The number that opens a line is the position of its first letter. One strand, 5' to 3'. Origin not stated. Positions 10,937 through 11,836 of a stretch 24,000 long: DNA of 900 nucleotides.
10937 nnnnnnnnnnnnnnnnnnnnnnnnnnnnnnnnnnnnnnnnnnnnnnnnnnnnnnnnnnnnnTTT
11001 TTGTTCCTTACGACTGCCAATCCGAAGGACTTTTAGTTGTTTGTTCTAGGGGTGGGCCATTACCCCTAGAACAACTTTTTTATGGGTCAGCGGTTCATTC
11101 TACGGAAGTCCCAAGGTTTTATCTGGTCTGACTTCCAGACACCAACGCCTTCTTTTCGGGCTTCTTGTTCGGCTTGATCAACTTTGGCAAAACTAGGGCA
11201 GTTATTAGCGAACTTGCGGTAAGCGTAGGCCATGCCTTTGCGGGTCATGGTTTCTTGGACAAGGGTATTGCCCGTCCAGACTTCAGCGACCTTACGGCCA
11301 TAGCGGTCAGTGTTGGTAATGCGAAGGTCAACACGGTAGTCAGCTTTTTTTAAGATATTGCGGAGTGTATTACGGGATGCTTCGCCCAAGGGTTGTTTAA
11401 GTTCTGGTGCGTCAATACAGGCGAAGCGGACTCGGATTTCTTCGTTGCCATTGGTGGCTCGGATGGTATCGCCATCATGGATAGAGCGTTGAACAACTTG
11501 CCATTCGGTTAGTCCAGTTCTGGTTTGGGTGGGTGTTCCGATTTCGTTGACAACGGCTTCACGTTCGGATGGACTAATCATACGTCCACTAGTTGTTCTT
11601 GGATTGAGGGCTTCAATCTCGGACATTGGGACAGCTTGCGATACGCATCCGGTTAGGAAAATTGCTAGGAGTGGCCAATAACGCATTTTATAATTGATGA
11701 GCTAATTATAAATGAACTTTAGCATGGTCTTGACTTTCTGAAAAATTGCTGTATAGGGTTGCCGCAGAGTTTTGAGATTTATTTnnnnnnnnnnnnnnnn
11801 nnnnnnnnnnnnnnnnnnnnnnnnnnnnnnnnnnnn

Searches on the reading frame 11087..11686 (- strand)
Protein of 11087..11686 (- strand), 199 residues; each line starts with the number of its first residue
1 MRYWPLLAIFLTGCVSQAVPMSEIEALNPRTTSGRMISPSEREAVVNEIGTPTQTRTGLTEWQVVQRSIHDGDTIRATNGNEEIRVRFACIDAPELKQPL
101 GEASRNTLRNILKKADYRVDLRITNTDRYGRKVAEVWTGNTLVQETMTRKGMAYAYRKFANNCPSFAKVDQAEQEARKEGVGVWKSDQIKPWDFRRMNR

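Call 9: search_protein_families(library=pfam, proteins=[window:11087-11686:-], max_evalue=0.01)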
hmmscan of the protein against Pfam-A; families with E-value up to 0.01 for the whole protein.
window:11087-11686:- (199 aa): 1 family
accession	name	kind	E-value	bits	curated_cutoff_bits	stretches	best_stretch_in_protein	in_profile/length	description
PF00565.23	SNase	-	3.1e-18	66.6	21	1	85-185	1-106/107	Staphylococcal nuclease homologue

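Call 43: search_dna_similar(query=window:11087-11686:-, collection=plasmids, mode=protein, max_rows=15)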
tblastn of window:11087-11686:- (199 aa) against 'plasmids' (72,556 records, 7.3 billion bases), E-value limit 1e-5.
The search stops at 5000 records and this limit was reached: more records match than are counted here, and every count below describes the 5000 best-scoring records only.
Records with a match: at least 5000; places in all: 5194; records where one place covers at least 80% of the query: 9.
Best place of each record, by identity: <60% 5000.
By first word of the organism name: Escherichia 1668; Klebsiella 1342; Salmonella 695; Enterobacter 469; Citrobacter 248; Shigella 71; Vibrio 56; Providencia 54; uncultured 48; Acinetobacter 39; and 74 more.
By predicted mobility (MOB-suite, as given by PLSDB): conjugative 3832; non-mobilizable 871; mobilizable 297.
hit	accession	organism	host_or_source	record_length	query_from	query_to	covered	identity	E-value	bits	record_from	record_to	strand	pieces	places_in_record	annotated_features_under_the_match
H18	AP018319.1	Nostoc sp. HK-01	-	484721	50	196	74%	42.4%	5e-23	102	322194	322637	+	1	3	SNase-like nuclease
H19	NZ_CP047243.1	Trichormus variabilis 0441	cell culture,thermal spring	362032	50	196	74%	42.4%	6e-23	102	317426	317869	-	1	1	thermonuclease family protein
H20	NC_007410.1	Trichormus variabilis ATCC 29413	-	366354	50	196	74%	42.4%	6e-23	102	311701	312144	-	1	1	thermonuclease family protein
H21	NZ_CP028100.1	Synechocystis sp. IPPAS B-1465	axenic culture,Synechocystis sp. GT-L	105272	53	199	74%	42.0%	2e-22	100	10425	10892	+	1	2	thermonuclease family protein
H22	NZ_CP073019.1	Synechocystis sp. PCC 6803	cell culture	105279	53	199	74%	42.0%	2e-22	100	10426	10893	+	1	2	thermonuclease family protein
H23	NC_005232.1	Synechocystis sp. PCC 6803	-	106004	53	199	74%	42.0%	2e-22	100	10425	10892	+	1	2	thermonuclease family protein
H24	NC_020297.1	Synechocystis sp. PCC 6803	-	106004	53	199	74%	42.0%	2e-22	100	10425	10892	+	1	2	thermonuclease family protein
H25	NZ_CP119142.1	Neisseria gonorrhoeae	Homo sapiens,whole organism,synovial ...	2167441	6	199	97%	31.8%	2e-16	84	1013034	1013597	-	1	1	none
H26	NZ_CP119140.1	Neisseria gonorrhoeae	Homo sapiens,whole organism,blood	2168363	6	199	97%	31.8%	2e-16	84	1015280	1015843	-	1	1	none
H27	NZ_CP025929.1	Microcystis aeruginosa NIES-2481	cell culture,freshwater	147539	52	199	74%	41.2%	8e-31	125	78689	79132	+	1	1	thermonuclease family protein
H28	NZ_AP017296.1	Nostoc sp. NIES-3756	-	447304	50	196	74%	41.1%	3e-22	100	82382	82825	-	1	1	thermonuclease family protein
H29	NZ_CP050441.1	Tolypothrix sp. PCC 7910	cell culture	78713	36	199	82%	36.4%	6e-24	105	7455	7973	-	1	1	thermonuclease family protein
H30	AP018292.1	Calothrix sp. NIES-4105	-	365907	63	199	69%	43.4%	8e-19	91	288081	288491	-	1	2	SNase-like nuclease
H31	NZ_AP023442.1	Nostoc sp. MS1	-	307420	50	196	74%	40.4%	8e-22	99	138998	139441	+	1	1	thermonuclease family protein | hypothetical protein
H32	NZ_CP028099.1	Synechocystis sp. IPPAS B-1465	axenic culture,Synechocystis sp. GT-L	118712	53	199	74%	40.1%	2e-21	98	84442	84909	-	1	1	thermonuclease family protein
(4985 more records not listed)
